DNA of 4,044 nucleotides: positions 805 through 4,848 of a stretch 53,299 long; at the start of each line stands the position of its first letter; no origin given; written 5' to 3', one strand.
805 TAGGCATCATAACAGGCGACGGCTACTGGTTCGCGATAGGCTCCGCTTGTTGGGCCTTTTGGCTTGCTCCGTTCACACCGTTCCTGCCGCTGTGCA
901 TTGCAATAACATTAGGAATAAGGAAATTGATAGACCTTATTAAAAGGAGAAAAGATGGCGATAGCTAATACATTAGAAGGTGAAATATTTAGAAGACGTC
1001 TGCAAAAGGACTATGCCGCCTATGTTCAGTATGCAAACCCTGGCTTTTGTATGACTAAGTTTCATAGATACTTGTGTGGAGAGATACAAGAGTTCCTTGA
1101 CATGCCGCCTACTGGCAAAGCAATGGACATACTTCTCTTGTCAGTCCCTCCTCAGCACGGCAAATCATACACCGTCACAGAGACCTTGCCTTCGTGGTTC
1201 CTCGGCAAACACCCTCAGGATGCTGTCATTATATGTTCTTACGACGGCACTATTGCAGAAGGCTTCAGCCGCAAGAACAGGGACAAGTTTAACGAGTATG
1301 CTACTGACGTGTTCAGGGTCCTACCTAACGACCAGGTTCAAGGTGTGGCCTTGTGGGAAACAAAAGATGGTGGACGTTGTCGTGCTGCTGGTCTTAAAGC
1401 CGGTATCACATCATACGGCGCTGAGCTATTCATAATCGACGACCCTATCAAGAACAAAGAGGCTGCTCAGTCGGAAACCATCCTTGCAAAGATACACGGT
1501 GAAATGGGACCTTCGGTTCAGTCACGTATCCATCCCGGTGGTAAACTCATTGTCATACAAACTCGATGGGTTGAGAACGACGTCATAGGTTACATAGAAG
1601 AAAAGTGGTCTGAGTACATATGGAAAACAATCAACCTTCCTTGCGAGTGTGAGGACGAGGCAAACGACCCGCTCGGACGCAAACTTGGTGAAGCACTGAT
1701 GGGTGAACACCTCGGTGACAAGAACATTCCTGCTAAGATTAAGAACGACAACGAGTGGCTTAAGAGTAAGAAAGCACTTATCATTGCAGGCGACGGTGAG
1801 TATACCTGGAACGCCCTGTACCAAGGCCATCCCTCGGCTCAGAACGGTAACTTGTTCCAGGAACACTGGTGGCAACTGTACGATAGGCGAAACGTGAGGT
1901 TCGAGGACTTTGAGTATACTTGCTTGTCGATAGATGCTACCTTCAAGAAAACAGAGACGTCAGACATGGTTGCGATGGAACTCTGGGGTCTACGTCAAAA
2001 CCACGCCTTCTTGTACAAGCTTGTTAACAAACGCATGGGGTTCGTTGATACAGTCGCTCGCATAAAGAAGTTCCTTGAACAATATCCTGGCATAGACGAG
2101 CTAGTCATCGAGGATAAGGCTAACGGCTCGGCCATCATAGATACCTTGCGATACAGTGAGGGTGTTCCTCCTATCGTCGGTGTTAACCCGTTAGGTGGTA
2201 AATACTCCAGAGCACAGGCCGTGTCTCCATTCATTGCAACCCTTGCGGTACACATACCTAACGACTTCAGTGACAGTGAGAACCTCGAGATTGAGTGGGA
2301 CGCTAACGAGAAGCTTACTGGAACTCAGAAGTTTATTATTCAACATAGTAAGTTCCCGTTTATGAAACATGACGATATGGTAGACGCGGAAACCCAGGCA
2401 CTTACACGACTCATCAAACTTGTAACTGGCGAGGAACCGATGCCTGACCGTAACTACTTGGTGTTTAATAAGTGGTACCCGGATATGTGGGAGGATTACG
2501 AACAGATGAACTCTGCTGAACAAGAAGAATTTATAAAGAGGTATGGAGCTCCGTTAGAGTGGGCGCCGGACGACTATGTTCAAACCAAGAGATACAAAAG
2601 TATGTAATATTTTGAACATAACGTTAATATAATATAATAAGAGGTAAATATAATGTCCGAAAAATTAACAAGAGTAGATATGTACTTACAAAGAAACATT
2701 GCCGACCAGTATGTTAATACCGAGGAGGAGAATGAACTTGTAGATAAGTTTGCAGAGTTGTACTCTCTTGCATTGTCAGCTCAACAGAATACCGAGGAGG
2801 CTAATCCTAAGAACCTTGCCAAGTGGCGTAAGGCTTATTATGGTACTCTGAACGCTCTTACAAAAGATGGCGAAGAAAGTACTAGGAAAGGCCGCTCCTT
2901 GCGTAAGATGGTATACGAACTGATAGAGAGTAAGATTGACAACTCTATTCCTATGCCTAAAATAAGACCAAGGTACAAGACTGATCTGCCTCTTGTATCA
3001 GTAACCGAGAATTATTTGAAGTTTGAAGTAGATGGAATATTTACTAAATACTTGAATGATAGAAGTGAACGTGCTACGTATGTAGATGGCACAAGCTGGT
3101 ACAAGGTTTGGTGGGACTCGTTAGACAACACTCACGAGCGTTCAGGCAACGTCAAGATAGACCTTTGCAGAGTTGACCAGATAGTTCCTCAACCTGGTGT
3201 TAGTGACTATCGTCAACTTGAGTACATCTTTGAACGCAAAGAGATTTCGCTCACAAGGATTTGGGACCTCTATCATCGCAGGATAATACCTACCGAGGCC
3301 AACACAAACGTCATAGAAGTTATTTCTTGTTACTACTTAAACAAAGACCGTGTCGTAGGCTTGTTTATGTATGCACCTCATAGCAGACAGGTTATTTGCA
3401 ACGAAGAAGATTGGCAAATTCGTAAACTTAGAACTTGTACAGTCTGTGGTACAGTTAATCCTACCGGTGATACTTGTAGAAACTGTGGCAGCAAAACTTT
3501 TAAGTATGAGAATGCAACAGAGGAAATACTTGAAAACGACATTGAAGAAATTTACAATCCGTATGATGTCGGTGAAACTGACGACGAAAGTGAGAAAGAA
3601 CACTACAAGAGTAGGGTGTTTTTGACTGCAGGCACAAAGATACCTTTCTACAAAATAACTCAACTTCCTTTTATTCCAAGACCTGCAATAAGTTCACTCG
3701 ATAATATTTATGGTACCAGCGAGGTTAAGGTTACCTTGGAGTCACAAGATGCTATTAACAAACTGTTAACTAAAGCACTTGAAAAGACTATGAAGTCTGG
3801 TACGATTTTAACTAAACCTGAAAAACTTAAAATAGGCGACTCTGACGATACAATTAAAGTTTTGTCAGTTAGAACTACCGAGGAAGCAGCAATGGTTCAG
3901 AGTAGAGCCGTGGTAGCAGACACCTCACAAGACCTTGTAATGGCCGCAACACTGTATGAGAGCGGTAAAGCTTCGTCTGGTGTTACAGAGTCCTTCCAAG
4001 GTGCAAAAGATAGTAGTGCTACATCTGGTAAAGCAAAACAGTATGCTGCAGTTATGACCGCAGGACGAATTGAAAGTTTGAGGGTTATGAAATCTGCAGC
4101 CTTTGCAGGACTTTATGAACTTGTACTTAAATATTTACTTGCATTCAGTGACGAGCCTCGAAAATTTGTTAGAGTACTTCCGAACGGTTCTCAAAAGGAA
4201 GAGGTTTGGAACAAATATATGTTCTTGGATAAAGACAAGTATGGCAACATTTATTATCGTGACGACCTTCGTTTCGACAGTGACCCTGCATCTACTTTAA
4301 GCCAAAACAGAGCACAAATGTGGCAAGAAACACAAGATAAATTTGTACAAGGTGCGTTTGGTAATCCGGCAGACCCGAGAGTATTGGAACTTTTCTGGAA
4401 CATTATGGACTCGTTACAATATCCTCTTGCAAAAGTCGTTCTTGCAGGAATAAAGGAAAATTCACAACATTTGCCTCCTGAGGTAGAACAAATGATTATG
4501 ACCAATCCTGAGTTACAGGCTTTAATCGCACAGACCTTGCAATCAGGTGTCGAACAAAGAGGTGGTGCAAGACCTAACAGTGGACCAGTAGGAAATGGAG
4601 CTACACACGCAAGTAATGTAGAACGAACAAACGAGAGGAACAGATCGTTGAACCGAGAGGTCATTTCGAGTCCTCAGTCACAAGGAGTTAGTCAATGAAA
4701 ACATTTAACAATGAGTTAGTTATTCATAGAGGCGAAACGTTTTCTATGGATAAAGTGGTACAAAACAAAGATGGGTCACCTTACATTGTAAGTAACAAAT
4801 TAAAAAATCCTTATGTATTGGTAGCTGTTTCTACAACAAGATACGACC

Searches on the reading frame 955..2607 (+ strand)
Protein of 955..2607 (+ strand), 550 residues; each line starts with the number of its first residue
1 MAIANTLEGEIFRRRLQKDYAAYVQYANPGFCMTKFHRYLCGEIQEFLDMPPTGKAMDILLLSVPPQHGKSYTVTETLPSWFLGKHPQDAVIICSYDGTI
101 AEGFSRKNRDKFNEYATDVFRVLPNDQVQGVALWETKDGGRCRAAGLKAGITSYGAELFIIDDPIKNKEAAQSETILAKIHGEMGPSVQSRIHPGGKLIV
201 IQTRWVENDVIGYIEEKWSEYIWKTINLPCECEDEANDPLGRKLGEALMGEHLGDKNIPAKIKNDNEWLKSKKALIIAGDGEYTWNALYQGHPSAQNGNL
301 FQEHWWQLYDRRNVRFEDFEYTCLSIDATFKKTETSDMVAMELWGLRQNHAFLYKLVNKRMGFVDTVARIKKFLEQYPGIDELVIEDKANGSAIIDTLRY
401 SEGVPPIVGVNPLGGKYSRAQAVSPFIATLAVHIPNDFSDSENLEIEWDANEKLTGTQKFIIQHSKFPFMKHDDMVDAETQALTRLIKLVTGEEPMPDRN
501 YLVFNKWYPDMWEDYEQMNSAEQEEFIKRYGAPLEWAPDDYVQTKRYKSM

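Call 7: search_protein_families(library=phrogs, proteins=[window:955-2607:+], max_evalue=0.001)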
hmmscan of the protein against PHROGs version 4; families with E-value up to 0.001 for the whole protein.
window:955-2607:+ (550 aa): 5 families
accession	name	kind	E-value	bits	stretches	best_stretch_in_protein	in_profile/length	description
phrog_38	-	head and packaging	1e-82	280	1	13-535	261-755/760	terminase large subunit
phrog_4758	-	head and packaging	1.8e-47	162.7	1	7-235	7-240/243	terminase large subunit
phrog_5573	-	head and packaging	1.3e-28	101.1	1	265-485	34-233/250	terminase large subunit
phrog_30251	-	head and packaging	2.1e-19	70.2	1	57-222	55-229/799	terminase large subunit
phrog_979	-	head and packaging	0.00011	22.1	1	295-489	410-602/642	terminase large subunit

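Call 12: search_dna_similar(query=window:955-2607:+, collection=phages, mode=protein, max_evalue=1e-10, max_rows=20)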
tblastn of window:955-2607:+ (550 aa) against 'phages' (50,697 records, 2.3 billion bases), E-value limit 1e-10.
Records with a match: 1584; places in all: 1585; records where one place covers at least 80% of the query: 488.
Best place of each record, by identity: <60% 1584.
By first word of the organism name: Mycobacterium 493; Microbacterium 273; Gordonia 159; Escherichia 83; Klebsiella 47; Brucella 41; Lactococcus 40; Vibrio 38; Xanthomonas 36; Streptococcus 33; and 76 more.
By host as written in the record: Mycobacterium smegmatis mc2 155 345; Gordonia terrae 3612 123; Microbacterium foliorum NRRL B-24224 SEA 111; Microbacterium foliorum NRRL B-24224 104; - 96; Mycobacterium smegmatis mc#155 83; Escherichia coli 30; Microbacterium paraoxydans NWU1 27; and 288 more.
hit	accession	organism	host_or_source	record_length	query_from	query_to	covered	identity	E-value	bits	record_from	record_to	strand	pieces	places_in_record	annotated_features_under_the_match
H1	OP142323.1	Staphylococcus phage Lacachita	Staphylococcus epidermidis 1457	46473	14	486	86%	37.0%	5e-83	288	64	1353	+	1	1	terminase large subunit | terminator (x2)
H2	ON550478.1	Staphylococcus phage Sazerac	Staphylococcus epidermidis LM1680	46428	14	486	86%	37.0%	6e-83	288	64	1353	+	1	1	putative terminase large subunit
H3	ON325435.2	Staphylococcus phage CUB-EPI_14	Staphylococcus epidermidis SE14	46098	14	486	86%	36.8%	1e-82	286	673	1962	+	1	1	terminase large subunit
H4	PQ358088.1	Staphylococcus phage TPWB-09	Staphylococcus sp.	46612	17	486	85%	36.9%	4e-79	276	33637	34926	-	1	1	terminase large subunit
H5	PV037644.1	Bacillus phage vB_BcM_CUBc25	Bacillus cereus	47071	10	485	87%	36.0%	5e-75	265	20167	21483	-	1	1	terminase large subunit | hypothetical protein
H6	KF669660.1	Bacillus phage Pony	Bacillus megaterium Km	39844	1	487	89%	35.1%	1e-72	258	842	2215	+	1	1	terminase large subunit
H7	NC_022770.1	Bacillus phage Pony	Bacillus megaterium Km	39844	1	487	89%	35.1%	1e-72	258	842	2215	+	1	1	terminase large subunit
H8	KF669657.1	Bacillus phage poppyseed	Bacillus megaterium Km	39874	1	487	89%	35.1%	1e-72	258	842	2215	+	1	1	terminase large subunit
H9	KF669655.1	Bacillus phage Page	Bacillus megaterium Km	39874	1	487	89%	35.1%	1e-72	258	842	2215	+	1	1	terminase large subunit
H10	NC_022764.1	Bacillus phage Page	Bacillus megaterium Km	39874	1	487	89%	35.1%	1e-72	258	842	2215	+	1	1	terminase large subunit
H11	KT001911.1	Bacillus phage Pavlov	Bacillus megaterium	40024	1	487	89%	35.1%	1e-72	258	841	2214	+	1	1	terminase large subunit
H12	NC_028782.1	Bacillus phage Pavlov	Bacillus megaterium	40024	1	487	89%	35.1%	1e-72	258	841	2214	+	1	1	terminase large subunit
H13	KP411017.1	Bacillus phage Palmer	Bacillus megaterium strain Km Sp-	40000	1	487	89%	34.9%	7e-72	256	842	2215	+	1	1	large terminase subunit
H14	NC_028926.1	Bacillus phage Palmer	Bacillus megaterium strain Km Sp-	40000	1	487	89%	34.9%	7e-72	256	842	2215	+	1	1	terminase large subunit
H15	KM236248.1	Bacillus phage Pookie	Bacillus megaterium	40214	1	487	89%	34.5%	5e-72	256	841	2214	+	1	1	terminase large subunit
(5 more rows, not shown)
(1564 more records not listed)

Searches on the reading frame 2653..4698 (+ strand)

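Call 7: search_protein_families(library=phrogs, proteins=[window:2653-4698:+], max_evalue=0.001)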
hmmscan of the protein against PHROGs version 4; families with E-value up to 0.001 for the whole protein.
window:2653-4698:+ (681 aa): 1 family
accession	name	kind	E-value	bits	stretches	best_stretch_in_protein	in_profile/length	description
phrog_156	-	head and packaging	1.3e-29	104.2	1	40-634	15-593/681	portal protein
